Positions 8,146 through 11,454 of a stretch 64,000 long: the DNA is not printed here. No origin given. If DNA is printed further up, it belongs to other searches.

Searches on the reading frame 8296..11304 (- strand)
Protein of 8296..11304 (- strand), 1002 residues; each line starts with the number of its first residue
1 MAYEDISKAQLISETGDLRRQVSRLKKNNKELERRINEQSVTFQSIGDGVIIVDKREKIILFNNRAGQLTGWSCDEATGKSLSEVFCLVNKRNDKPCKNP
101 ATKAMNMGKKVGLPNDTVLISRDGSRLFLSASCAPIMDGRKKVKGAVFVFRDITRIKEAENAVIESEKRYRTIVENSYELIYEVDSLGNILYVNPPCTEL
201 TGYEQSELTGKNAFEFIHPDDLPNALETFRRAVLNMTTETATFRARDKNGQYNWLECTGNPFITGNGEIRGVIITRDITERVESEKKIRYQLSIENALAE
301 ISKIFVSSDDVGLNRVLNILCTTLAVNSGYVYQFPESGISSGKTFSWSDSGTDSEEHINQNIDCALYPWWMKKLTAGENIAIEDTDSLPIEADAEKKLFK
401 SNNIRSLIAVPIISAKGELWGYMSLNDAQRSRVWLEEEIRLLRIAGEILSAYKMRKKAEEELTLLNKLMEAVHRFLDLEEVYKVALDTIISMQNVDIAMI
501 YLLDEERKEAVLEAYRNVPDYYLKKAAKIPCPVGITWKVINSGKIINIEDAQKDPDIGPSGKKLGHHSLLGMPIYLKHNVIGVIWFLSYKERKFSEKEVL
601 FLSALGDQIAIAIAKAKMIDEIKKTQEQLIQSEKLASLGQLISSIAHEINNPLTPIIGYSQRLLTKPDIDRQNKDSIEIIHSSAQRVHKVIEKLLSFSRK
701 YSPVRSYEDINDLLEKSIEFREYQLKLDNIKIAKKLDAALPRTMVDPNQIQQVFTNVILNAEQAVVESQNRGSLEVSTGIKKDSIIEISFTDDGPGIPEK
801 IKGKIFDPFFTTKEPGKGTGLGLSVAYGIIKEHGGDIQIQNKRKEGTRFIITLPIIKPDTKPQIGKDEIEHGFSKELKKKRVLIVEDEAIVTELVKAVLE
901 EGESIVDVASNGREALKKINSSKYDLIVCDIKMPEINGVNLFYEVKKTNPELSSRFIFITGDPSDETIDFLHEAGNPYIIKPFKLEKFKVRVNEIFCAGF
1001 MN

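Call 34: search_protein_families(library=pfam, proteins=[window:8296-11304:-], max_evalue=0.01)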
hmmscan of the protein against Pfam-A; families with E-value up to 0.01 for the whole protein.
window:8296-11304:- (1002 aa): 15 families
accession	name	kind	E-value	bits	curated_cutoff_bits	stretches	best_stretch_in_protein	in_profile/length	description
PF13426.13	PAS_9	-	5e-35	120.3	27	2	183-280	6-103/103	PAS domain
PF00989.32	PAS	-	3.6e-31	107.9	22.6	2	169-274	2-108/113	PAS fold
PF01590.32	GAF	-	7.5e-30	104.6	22.4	2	477-613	1-133/133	GAF domain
PF13185.12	GAF_2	-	2e-28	99.7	28.6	2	477-614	3-136/136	GAF domain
PF02518.31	HATPase_c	-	8.8e-23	81.3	26.4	1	746-855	2-109/111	Histidine kinase-, DNA gyrase B-, and HSP90-like ATPase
PF00072.30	Response_reg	-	7.1e-21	74.9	30.2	1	882-992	1-110/111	Response regulator receiver domain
PF08448.16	PAS_4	-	1.8e-19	70.4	23.1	2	175-282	2-109/110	PAS fold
PF08447.18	PAS_3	-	5.9e-18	65.4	25.6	1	190-273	1-86/89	PAS fold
PF13492.12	GAF_3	-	2.6e-15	57.4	27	1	477-614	1-128/129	GAF domain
PF13188.13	PAS_8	-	3.3e-15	55.8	21.8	2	169-230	2-62/65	PAS domain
PF00512.31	HisKA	-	2.9e-14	53.3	26.9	1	638-700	2-63/66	His Kinase A (phospho-acceptor) domain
PF12860.13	PAS_7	-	1.4e-07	32.1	27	1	44-160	2-114/115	PAS fold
PF13596.12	PAS_10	-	9.1e-06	26.7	22.1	0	210-275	40-101/106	PAS domain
PF14598.12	PAS_11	-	6.8e-05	23.2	25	1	187-264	11-88/109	PAS domain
PF14501.12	HATPase_c_5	-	0.00024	21.4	22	1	749-845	5-94/102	GHKL domain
